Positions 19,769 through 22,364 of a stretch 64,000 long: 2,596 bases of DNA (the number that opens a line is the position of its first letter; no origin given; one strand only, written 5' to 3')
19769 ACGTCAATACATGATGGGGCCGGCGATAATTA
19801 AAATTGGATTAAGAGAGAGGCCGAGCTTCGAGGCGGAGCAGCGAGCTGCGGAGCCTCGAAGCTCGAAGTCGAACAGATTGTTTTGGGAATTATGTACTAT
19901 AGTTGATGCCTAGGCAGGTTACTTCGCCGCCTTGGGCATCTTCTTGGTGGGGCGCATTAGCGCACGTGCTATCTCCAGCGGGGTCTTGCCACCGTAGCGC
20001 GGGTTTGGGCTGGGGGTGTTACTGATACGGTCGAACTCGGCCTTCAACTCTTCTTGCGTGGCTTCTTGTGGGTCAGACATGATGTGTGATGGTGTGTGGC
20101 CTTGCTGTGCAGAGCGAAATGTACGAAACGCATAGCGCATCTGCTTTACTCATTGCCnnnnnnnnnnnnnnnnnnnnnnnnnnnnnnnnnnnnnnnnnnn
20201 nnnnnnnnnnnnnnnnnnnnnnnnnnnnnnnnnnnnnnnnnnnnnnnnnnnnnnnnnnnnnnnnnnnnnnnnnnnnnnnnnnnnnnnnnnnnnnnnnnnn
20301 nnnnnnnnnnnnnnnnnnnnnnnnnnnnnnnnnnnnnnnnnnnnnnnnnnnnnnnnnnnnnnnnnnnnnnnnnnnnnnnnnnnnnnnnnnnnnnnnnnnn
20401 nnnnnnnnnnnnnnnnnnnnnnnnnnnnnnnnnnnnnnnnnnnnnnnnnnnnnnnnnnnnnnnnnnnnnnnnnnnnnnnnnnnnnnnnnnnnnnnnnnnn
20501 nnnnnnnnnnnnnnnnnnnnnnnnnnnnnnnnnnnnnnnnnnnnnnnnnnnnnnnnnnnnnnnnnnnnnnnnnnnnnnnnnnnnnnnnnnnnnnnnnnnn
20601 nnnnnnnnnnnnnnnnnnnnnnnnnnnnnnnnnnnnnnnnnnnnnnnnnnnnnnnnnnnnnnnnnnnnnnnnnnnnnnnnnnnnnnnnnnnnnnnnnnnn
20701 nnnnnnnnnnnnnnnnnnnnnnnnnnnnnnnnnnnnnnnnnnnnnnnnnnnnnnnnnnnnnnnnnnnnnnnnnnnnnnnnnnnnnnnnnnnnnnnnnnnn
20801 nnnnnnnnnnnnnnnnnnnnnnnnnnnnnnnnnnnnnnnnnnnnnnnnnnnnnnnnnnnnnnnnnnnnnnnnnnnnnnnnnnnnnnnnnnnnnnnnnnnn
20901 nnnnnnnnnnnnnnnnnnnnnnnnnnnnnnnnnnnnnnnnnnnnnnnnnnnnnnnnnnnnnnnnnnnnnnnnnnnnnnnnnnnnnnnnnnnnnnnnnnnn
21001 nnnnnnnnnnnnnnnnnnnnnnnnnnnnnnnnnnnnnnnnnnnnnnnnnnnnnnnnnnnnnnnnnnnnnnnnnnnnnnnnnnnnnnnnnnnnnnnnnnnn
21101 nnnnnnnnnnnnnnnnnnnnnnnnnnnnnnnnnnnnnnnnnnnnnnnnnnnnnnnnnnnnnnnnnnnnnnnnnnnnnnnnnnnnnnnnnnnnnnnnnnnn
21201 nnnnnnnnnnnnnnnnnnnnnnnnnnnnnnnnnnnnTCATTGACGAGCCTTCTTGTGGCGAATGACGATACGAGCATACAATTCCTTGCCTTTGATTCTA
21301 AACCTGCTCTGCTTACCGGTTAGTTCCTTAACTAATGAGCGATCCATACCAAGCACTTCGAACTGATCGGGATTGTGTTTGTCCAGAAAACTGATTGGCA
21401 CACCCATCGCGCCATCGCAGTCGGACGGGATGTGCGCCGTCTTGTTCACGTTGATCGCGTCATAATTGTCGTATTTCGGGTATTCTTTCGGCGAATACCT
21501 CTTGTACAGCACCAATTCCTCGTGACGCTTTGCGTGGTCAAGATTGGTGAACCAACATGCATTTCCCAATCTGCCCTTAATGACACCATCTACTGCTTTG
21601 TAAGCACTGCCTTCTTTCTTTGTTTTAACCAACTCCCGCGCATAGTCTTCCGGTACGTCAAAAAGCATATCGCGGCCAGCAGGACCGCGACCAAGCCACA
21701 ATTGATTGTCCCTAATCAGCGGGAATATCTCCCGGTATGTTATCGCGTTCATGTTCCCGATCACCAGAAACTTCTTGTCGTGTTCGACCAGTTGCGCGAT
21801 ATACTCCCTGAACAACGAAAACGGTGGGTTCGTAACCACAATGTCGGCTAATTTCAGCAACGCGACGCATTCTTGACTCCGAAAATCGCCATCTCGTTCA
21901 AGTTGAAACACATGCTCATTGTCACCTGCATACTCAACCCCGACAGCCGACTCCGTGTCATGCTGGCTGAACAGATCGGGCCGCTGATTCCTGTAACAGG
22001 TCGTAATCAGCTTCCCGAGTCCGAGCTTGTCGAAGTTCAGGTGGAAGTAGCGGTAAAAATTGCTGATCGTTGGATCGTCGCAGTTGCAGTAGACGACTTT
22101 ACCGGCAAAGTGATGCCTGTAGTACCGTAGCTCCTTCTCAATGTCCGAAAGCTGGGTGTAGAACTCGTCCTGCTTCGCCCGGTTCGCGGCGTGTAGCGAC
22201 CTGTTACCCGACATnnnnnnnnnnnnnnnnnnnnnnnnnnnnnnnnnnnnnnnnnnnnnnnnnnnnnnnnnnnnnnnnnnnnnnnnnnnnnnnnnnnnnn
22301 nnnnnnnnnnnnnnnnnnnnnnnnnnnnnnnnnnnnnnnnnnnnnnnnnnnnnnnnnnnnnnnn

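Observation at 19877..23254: Intact IS1595-family transposon carrying a translationally coupled M.EcoRI-like methyltransferase, a DUF262/HNH nuclease and a 53-aa ORF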

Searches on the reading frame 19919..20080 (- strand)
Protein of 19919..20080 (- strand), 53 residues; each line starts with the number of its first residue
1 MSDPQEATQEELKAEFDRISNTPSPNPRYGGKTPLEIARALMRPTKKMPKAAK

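Call 49: search_protein_representatives(protein=window:19919-20080:-)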
Query: 53 residues. Proteins with E-value up to 0.001 (for the whole library): 26; up to 1e-10: 1; up to 1e-30: 0. The best 26 are listed.
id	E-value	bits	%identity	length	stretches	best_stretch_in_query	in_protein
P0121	1.7e-11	59.1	64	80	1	7-51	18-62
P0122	2.9e-09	52.2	64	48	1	9-53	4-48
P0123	3.3e-09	52.0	53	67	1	3-53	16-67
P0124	3.6e-09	51.9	65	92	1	8-53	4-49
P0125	7.5e-09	50.9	51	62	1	5-53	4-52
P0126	9.6e-07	44.4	56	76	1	8-46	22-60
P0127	2.4e-06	43.1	57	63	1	7-48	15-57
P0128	4.5e-06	42.3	52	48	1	8-51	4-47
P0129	8.1e-06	41.5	51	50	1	8-48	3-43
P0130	9.4e-06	41.3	50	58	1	9-46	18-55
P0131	1.5e-05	40.7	51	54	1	1-47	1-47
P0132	3.1e-05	39.7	52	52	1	6-51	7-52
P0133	3.5e-05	39.6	50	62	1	2-43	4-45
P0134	3.6e-05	39.5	58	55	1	7-44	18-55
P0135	1.0e-04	38.1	49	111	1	5-47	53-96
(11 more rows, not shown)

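Call 51: find_encoding_contigs(protein=P0121, flank=5000, max_places=4)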
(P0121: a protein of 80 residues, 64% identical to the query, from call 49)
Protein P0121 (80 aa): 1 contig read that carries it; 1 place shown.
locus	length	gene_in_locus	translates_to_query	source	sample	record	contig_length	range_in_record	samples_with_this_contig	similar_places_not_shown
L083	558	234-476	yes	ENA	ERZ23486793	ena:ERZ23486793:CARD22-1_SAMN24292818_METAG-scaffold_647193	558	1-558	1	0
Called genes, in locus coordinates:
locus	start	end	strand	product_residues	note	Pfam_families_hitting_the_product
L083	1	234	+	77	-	?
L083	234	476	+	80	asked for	-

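Call 53: find_encoding_contigs(protein=P0123, flank=5000, max_places=4)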
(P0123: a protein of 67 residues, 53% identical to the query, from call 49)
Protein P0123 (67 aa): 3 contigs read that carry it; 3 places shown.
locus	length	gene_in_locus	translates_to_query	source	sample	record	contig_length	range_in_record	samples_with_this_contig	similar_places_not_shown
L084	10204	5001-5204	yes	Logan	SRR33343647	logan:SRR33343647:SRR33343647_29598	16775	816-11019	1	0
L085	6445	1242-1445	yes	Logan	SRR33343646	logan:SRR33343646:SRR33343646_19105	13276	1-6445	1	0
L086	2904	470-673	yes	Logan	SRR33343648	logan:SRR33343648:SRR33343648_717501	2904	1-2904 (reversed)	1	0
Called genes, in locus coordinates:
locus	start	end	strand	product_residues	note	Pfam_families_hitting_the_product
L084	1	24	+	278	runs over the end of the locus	?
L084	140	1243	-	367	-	PF02618:YceG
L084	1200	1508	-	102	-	PF01817:CM_2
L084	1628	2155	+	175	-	-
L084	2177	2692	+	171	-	PF13399:LytR_C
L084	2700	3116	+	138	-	PF02410:RsfS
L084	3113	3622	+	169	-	PF27154:ORF11_beta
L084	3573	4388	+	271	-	-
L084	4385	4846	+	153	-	-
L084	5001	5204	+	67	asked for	-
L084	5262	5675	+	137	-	-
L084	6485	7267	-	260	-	PF21948:LplA-B_cat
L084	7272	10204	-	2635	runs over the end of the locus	PF14349:SprA_N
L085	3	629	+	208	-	?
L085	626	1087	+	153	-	-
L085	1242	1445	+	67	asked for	-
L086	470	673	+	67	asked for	-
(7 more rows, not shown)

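Call 54: find_encoding_contigs(protein=P0125, flank=5000, max_places=4)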
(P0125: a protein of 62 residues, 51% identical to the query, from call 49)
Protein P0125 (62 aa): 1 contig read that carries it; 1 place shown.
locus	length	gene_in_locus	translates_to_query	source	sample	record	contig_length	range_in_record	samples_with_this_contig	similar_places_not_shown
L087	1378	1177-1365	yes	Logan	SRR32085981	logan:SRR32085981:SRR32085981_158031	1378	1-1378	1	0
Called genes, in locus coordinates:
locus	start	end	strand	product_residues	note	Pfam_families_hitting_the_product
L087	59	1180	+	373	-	PF03235:GmrSD_N, PF01844:HNH, PF14279:HNH_5 (weak)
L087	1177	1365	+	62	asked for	-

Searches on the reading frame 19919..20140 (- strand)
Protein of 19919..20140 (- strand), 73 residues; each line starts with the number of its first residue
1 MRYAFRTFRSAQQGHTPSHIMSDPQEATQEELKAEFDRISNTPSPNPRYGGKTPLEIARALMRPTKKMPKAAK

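Call 3: search_protein_families(library=pfam, proteins=[window:19919-20140:-], max_evalue=0.01)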
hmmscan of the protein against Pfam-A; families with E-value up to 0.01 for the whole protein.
window:19919-20140:- (73 aa): 0 families

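Call 5: search_protein_families(library=padloc, proteins=[window:19919-20140:-], max_evalue=0.01)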
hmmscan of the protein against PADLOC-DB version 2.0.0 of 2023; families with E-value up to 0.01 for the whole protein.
window:19919-20140:- (73 aa): 0 families

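Call 6: search_protein_families(library=ncbifam, proteins=[window:19919-20140:-], max_evalue=0.01)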
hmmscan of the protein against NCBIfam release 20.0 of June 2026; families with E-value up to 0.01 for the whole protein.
window:19919-20140:- (73 aa): 0 families

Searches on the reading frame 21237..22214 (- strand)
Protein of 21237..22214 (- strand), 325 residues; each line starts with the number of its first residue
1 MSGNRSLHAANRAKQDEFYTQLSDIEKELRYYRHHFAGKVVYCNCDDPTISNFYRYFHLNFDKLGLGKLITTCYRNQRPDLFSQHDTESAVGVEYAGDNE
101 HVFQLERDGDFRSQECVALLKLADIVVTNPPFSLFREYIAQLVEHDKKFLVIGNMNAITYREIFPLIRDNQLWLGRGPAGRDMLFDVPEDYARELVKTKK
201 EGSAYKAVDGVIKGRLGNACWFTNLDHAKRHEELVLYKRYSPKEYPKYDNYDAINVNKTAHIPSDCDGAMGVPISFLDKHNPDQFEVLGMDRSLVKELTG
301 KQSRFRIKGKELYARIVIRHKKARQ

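Call 3: search_protein_families(library=pfam, proteins=[window:21237-22214:-], max_evalue=0.01)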
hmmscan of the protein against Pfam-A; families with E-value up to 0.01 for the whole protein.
window:21237-22214:- (325 aa): 1 family
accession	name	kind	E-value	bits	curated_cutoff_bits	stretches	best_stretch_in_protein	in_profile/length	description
PF13651.11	EcoRI_methylase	-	1e-124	416.8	26.4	1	7-321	2-345/345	Adenine-specific methyltransferase EcoRI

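Call 5: search_protein_families(library=padloc, proteins=[window:21237-22214:-], max_evalue=0.01)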
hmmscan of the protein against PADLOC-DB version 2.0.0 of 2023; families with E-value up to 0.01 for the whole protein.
window:21237-22214:- (325 aa): 1 family
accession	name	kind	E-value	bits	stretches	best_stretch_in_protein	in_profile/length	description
PDLC03297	MTase_II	-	2.2e-120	400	1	4-323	7-330/332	Type II methyltransferase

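Call 6: search_protein_families(library=ncbifam, proteins=[window:21237-22214:-], max_evalue=0.01)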
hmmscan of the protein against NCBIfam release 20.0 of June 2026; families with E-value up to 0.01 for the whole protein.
window:21237-22214:- (325 aa): 0 families

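Call 70: search_solved_structures(query=window:21237-22214:-, max_evalue=1)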
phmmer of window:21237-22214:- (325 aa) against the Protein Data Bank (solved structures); distinct sequences matched with E-value up to 1: 0.

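Call 97: list_cluster_members(proteins=[P0001, P0147, P0002, window:21237-22214:-])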
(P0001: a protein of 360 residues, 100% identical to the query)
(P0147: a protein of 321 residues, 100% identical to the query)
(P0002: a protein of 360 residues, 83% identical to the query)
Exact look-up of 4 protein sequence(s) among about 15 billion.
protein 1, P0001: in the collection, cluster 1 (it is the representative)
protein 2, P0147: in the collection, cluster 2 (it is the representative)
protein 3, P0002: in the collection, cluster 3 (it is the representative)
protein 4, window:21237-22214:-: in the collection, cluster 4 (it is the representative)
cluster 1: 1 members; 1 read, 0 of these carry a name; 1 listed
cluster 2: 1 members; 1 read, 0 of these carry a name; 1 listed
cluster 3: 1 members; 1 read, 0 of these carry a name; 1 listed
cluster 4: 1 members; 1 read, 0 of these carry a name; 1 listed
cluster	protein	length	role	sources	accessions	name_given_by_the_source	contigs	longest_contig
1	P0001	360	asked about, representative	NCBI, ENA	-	-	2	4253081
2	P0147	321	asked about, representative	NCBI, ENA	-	-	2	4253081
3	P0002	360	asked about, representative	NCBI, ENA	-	-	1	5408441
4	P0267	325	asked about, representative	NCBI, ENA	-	-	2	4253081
